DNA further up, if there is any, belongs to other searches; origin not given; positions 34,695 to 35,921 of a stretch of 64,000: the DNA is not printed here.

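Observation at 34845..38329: Hachiman-like two-gene antiviral module: PD-(D/E)xK protein plus Ski2/Hel308-like helicase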

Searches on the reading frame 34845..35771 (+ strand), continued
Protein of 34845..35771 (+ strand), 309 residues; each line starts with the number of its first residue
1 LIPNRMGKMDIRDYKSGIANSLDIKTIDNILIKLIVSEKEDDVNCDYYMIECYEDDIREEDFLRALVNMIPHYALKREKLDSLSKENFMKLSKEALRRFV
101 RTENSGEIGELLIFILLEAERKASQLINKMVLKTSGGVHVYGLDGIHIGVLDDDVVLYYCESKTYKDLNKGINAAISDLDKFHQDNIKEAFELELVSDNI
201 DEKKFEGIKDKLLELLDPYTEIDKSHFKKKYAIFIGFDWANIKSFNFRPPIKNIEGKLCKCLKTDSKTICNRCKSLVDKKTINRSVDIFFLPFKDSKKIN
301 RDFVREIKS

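Call 74: fold_search(model_id=the predicted structure, library=pdb)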
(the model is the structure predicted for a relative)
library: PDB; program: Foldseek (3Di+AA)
matches with E <= 10: 1471; with E <= 0.001: 501
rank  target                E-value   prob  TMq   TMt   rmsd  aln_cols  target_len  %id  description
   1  8vxa_A                1.0e-20  1.00  0.69  0.53   7.6      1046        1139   14  Structure of HamB-DNA complex, conformation 1, from the Escherichia coli Hachiman defense system (released 2024-03-13)
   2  2va8_B                2.0e-20  1.00  0.52  0.62   8.9       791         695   15  DNA Repair Helicase Hel308 (released 2008-01-15)
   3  9b15_B                1.7e-19  1.00  0.50  0.61   8.6       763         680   17  Superfamily 2 helicase Hel308 containing the beta-hairpin from DNA pol theta helicase-like domain (released 2025-03-19)
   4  9bh7_A                2.2e-19  1.00  0.53  0.58   9.5       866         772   16  Human DNA polymerase theta helicase domain dimer in the apo form (released 2024-05-01)
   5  2va8_A                3.1e-19  1.00  0.51  0.61   9.6       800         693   16  DNA Repair Helicase Hel308 (released 2008-01-15)
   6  2p6u                  3.3e-19  1.00  0.47  0.57   9.6       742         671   16  Apo structure of the Hel308 superfamily 2 helicase (released 2007-06-12)
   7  5a9j_B                3.4e-19  1.00  0.53  0.56  10.0       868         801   16  Crystal structure of the Helicase domain of human DNA polymerase theta, apo-form (released 2015-12-16)
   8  2zj8                  3.7e-19  1.00  0.50  0.59   9.3       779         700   18  Archaeal DNA helicase Hjm apo state in form 2 (released 2009-02-10)
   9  9b15_A                6.2e-19  1.00  0.50  0.61   8.0       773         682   17  Superfamily 2 helicase Hel308 containing the beta-hairpin from DNA pol theta helicase-like domain (released 2025-03-19)
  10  2zj2                  7.6e-19  1.00  0.50  0.62   8.7       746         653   18  Archaeal DNA helicase Hjm apo state in form 1 (released 2009-02-10)
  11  5a9j_D                1.3e-18  1.00  0.53  0.58   9.1       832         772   16  Crystal structure of the Helicase domain of human DNA polymerase theta, apo-form (released 2015-12-16)
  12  2p6r_A                1.6e-18  1.00  0.47  0.56   9.7       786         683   16  Crystal structure of superfamily 2 helicase Hel308 in complex with unwound DNA (released 2007-06-12)
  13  5a9j_C                1.6e-18  1.00  0.53  0.58   8.6       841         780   16  Crystal structure of the Helicase domain of human DNA polymerase theta, apo-form (released 2015-12-16)
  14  9bh6_A                2.2e-18  1.00  0.53  0.57   9.6       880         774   15  Human DNA polymerase theta helicase domain tetramer in the apo form (released 2024-05-01)
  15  9bpa_A                2.4e-18  1.00  0.56  0.64   6.8       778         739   17  Human DNA polymerase theta helicase domain in complex with inhibitor AB25583, tetramer form (released 2024-08-28)
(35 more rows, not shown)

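Call 83: find_related_loci(query=A5, collection=metagenome_contigs, flank=5000)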
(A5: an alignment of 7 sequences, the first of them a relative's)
Query A5 (301 aa) in metagenome_contigs; peptide patterns used: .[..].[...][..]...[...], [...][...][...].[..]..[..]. (x = any residue, [..] = any of these).
143 stretches matched a pattern; 4 encode a relative of the query (tblastn E <= 1e-3); 4 distinct loci.
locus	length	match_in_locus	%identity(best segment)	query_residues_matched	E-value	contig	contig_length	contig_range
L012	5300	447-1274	45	27-301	5e-77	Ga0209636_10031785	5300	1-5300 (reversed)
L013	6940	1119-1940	40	27-301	6e-67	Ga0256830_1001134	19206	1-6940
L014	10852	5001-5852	36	7-287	2e-53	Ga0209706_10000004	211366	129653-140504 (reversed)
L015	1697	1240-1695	43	32-183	9e-40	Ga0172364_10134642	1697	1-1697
